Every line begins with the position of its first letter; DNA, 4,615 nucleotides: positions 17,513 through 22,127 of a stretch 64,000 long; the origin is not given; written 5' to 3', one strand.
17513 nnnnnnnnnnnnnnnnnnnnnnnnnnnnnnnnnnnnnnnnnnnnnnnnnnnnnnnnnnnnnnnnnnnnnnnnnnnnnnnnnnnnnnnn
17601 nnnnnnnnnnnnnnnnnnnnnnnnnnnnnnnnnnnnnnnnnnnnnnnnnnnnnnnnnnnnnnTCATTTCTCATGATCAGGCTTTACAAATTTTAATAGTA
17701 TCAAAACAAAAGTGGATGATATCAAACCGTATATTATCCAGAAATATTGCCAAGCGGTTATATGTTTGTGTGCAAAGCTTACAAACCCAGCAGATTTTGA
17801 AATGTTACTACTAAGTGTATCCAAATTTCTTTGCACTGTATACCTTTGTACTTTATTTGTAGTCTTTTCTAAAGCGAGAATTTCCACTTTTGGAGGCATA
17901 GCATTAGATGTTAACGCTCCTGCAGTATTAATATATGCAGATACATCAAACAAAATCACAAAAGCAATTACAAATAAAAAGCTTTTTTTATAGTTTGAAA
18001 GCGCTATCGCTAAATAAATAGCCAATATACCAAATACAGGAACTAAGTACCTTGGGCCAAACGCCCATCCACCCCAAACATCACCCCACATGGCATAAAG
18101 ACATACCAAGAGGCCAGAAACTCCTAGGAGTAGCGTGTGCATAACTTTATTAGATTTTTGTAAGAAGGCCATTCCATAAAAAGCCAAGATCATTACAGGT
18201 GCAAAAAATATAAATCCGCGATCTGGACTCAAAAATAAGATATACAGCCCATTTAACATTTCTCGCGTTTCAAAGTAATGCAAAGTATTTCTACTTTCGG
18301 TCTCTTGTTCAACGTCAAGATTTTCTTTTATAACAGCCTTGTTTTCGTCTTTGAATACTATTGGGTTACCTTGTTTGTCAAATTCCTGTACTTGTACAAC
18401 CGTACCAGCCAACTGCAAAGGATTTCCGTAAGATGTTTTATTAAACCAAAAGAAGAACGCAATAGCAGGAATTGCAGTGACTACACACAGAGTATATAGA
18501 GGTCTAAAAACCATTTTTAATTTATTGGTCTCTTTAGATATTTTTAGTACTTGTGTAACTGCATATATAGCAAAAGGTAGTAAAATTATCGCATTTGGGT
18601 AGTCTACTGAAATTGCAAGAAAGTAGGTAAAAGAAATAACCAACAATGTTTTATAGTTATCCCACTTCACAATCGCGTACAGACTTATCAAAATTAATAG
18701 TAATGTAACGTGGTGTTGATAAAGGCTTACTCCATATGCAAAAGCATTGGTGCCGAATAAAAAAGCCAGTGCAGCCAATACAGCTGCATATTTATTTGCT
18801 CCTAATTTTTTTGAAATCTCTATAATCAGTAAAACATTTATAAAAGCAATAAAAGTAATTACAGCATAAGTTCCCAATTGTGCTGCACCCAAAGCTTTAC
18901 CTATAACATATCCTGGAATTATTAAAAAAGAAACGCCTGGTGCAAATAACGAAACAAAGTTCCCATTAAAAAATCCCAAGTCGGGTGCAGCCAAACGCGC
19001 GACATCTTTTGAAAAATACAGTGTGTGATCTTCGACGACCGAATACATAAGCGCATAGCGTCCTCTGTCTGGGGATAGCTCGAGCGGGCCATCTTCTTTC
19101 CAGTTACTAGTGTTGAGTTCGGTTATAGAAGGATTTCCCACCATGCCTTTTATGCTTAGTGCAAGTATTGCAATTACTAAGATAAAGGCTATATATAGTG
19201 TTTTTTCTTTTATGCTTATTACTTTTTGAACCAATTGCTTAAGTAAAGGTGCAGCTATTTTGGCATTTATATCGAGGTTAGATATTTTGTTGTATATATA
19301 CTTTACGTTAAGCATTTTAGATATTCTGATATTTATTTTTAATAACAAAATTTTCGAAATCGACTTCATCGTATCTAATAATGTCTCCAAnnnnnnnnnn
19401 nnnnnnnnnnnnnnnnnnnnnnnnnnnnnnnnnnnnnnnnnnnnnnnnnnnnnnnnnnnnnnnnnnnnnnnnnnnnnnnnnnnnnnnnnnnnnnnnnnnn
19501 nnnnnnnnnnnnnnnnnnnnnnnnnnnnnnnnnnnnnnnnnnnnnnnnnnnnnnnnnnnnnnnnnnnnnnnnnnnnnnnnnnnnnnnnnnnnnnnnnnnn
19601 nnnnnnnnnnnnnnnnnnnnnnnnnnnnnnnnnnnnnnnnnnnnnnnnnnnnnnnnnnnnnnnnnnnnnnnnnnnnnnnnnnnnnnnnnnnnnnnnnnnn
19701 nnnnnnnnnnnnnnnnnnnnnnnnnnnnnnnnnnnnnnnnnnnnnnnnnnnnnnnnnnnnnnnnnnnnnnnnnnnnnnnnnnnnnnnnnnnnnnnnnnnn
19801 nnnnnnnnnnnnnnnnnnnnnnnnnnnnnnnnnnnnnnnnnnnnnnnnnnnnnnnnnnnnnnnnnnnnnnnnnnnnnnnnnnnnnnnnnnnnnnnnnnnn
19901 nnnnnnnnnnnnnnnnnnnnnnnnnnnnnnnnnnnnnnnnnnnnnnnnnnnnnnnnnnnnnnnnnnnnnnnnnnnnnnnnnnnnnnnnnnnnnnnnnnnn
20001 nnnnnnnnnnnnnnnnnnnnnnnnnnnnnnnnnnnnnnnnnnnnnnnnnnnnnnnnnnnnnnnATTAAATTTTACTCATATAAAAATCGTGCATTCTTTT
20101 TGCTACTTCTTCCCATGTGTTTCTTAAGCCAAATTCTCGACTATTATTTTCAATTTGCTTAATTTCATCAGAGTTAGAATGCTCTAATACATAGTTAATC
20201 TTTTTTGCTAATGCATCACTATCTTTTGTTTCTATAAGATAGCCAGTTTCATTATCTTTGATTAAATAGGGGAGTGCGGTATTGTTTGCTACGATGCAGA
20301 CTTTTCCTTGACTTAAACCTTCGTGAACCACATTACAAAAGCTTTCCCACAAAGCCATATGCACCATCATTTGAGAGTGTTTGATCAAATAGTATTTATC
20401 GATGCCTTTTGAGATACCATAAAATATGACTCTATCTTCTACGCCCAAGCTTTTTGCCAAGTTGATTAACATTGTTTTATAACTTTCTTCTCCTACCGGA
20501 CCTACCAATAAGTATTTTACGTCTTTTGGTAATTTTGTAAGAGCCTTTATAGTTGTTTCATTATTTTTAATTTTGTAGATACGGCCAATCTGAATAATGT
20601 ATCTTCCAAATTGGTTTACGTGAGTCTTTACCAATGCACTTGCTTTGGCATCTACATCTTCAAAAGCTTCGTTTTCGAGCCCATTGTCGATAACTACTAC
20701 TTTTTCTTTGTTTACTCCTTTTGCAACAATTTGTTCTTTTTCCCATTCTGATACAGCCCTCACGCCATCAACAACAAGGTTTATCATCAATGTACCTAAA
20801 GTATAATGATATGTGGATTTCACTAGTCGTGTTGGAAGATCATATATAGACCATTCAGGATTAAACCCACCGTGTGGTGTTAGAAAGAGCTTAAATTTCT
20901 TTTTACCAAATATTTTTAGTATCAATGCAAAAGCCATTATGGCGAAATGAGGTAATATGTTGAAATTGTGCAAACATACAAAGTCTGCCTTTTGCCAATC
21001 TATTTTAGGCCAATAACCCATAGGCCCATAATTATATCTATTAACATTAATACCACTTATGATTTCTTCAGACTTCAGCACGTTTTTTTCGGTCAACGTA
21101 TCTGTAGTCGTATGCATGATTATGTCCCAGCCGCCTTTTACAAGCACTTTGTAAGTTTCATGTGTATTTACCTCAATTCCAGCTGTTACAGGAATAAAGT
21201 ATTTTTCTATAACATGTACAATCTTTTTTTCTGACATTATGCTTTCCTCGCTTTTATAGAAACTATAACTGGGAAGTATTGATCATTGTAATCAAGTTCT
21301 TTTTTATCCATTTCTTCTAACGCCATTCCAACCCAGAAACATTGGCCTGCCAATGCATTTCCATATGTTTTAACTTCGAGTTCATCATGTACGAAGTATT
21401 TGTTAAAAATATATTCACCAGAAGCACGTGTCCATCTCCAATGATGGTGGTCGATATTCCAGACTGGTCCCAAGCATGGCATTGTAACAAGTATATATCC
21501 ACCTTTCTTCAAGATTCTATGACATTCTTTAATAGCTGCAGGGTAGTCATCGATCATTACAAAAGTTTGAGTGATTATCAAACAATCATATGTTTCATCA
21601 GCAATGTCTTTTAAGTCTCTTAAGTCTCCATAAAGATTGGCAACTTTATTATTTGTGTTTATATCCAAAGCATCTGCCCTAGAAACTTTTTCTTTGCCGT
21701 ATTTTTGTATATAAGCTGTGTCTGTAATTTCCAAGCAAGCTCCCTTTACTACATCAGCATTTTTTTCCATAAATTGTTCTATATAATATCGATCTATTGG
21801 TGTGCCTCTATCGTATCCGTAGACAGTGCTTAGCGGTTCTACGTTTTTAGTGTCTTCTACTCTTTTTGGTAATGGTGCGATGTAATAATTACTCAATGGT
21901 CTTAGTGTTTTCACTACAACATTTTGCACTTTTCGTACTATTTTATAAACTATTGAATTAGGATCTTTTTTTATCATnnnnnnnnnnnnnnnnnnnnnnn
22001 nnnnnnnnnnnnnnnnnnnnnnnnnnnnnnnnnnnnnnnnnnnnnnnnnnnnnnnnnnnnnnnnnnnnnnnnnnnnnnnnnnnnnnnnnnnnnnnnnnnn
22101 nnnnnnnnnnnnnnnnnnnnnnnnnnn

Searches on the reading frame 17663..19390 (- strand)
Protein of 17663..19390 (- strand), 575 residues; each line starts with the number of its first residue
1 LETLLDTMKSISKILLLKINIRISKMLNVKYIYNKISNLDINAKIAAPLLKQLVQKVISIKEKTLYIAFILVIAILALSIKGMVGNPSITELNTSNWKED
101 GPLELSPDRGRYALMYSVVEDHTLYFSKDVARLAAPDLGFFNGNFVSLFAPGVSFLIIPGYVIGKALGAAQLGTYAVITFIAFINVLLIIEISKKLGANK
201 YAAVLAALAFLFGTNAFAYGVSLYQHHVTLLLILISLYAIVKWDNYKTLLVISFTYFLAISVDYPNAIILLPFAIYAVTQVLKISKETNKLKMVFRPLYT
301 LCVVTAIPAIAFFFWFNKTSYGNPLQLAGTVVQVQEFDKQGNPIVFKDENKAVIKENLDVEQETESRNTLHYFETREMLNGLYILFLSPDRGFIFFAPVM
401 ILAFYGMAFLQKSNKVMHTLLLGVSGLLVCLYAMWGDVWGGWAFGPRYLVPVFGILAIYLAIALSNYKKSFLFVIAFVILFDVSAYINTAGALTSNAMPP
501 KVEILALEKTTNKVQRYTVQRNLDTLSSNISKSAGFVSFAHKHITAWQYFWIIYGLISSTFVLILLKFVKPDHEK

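Call 31: search_protein_families(library=pfam, proteins=[window:17663-19390:-], max_evalue=0.001)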
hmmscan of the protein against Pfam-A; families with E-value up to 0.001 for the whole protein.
window:17663-19390:- (575 aa): 0 families

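Call 54: search_solved_structures(query=A4, max_evalue=1)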
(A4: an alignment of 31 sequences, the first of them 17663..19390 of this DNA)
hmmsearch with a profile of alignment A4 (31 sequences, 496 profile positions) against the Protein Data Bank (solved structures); distinct sequences matched with E-value up to 1: 0.

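Call 57: search_protein_families(library=pfam, alignment_id=A4, max_evalue=0.01)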
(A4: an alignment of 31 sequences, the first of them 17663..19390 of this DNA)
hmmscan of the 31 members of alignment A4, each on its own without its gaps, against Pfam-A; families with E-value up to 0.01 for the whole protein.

A. member 1, window:17663-19390:- (575 aa): 0 families

B. families by the number of members that match (of 31 scanned): 3 families
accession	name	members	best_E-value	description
PF13231.12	PMT_2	5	2.1e-08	Dolichyl-phosphate-mannose-protein mannosyltransferase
PF11028.14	TMEM260-like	2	0.0034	Protein O-mannosyl-transferase TMEM260-like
PF06271.18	RDD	1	1.5e-05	RDD family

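Call 62: search_protein_families(library=ncbifam, proteins=[window:17663-19390:-], max_evalue=0.001)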
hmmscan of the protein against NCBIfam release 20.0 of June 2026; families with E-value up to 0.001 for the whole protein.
window:17663-19390:- (575 aa): 1 family
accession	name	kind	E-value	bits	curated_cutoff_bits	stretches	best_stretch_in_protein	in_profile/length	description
NF047440.1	LA3751_2_3_fam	subfamily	4.2e-09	35.7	200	2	385-497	273-391/460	LA_3751/LA_3752 family putative glycosyltransferase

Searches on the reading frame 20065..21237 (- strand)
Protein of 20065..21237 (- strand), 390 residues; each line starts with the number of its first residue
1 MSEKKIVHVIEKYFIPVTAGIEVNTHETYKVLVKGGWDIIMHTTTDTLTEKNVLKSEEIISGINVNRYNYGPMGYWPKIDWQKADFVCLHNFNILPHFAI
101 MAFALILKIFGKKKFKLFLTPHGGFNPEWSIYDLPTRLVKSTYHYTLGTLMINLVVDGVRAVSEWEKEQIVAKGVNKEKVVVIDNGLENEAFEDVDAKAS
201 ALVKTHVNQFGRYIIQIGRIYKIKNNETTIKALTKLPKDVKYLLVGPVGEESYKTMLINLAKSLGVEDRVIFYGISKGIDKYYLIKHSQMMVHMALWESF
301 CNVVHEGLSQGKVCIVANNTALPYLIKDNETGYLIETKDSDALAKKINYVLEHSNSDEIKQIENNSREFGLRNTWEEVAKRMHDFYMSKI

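Call 3: search_protein_families(library=pfam, proteins=[window:20065-21237:-], max_evalue=0.01)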
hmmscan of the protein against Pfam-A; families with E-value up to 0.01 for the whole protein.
window:20065-21237:- (390 aa): 4 families
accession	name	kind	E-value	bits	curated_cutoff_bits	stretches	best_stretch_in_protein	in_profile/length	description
PF00534.26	Glycos_transf_1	-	3.2e-28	98.9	26.4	1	212-367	16-170/172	Glycosyl transferases group 1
PF13692.12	Glyco_trans_1_4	-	7.7e-19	68.8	27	1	212-352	2-141/142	Glycosyl transferases group 1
PF13439.12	Glyco_transf_4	-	5e-08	33.6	28.5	1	20-187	3-166/170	Glycosyltransferase Family 4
PF13579.12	Glyco_trans_4_4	-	1.8e-05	25.6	29.7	1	79-186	67-158/158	Glycosyl transferase 4-like domain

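Call 62: search_protein_families(library=ncbifam, proteins=[window:20065-21237:-], max_evalue=0.001)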
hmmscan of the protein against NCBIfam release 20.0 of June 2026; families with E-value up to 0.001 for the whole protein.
window:20065-21237:- (390 aa): 24 families
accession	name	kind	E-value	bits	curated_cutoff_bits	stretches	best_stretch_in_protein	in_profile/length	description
NF041010.1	glycosy_Agl16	equivalog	6e-51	173.4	575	1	7-388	3-350/352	glycosylation protein Agl16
NF046085.1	XrtY_assoc_Gly1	equivalog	2.2e-22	79.5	400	1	113-369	122-363/387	XrtY-associated glycosyltransferase XYAG1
TIGR03999.1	thiol_BshA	equivalog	2.9e-20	72.5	273.7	1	156-369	145-352/375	N-acetyl-alpha-D-glucosaminyl L-malate synthase BshA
TIGR04063.1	stp3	hypoth_equivalog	6.1e-20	71.5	442.05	1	155-387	157-393/397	TIGR04063 family PEP-CTERM/XrtA system glycosyltransferase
NF050063.1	ProtGlycPglJ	equivalog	1.1e-18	67.6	500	1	162-356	151-335/363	N-acetylgalactosamine-N,N'-diacetylbacillosaminyl-diphospho-undecaprenol 4-alpha-N-acetylgalactosaminyltransferase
TIGR03088.1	stp2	hypoth_equivalog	4.1e-17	62.3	409.05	1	160-368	145-351/374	TIGR03088 family PEP-CTERM/XrtA system glycosyltransferase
TIGR03449.1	mycothiol_MshA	equivalog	1.4e-16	60.4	462.5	1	166-388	175-402/406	D-inositol-3-phosphate glycosyltransferase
TIGR02149.1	glgA_Coryne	subfamily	9.2e-15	54.6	302.4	1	156-387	145-388/391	glycogen synthase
TIGR04157.1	glyco_rSAM_CFB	subfamily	2.6e-12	46.4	400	1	173-386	188-406/406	TIGR04157 family glycosyltransferase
NF007396.0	PRK09922.1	equivalog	6.7e-12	44.9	385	1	156-373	136-346/361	lipopolysaccharide 1,6-galactosyltransferase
NF012028.0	PRK15484.1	subfamily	1.1e-11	44.4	618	1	175-384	158-373/380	lipopolysaccharide N-acetylglucosaminyltransferase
NF053787.1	GlcN_PG_synth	equivalog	3.5e-11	42.6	480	1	157-387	145-357/361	N-acetylglucosaminyl phosphatidylglycerol synthase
TIGR04047.1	MSMEG_0565_glyc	hypoth_equivalog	3.9e-11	42.6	259.85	1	162-387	145-372/373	MSMEG_0565 family glycosyltransferase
NF038295.1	EPS_HpsP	equivalog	2.4e-10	40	550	1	176-387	174-385/388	hormogonium polysaccharide biosynthesis glycosyltransferase HpsP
NF041876.1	EPS_EpsE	equivalog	3.2e-10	39.8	400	1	213-367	216-373/389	exopolysaccharide biosynthesis GT4 family glycosyltransferase EpsE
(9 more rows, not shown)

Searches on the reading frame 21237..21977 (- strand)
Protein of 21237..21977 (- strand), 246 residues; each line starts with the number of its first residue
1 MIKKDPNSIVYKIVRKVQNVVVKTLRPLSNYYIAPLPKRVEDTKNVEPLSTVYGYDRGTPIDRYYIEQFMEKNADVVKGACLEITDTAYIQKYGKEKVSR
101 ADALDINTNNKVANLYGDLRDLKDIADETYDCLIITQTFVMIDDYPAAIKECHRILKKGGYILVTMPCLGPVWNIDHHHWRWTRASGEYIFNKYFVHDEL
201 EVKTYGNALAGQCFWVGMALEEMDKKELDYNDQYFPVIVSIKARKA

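Call 3: search_protein_families(library=pfam, proteins=[window:21237-21977:-], max_evalue=0.01)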
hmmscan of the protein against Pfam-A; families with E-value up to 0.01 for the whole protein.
window:21237-21977:- (246 aa): 7 families
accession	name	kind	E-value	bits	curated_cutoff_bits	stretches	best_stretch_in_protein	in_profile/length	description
PF08241.18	Methyltransf_11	-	2.7e-09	38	21.2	1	110-163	43-94/95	Methyltransferase domain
PF13489.12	Methyltransf_23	-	6.3e-08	33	27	1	121-200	77-150/164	Methyltransferase domain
PF13649.12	Methyltransf_25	-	7.9e-06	26.9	27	1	109-160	45-97/97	Methyltransferase domain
PF13847.12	Methyltransf_31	-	0.00045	20.4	27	1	110-168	51-113/145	Methyltransferase domain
PF01209.24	Ubie_methyltran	-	0.00084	19.2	20.1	1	92-164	86-151/233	ubiE/COQ5 methyltransferase family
PF08242.18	Methyltransf_12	-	0.0031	18.7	30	1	108-162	44-98/98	Methyltransferase domain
PF05148.21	Methyltransf_8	-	0.0054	17.1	27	1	99-164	94-156/219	Hypothetical methyltransferase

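Call 62: search_protein_families(library=ncbifam, proteins=[window:21237-21977:-], max_evalue=0.001)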
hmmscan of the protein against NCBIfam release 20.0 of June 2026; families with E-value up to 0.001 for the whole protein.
window:21237-21977:- (246 aa): 3 families
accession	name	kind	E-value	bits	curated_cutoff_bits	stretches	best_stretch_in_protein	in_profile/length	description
NF041537.1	ArsM_AhpD_UU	exception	4.1e-05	22.5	510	1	96-190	112-208/345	arsenite methyltransferase/AhpD domain selenoprotein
NF001243.0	PRK00216.1-4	equivalog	0.00076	18.9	235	0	107-163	95-150/237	demethylmenaquinone methyltransferase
NF045667.1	MTase_DVU1556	equivalog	0.00092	18.7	155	0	107-165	63-120/213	DVU_1556 family methyltransferase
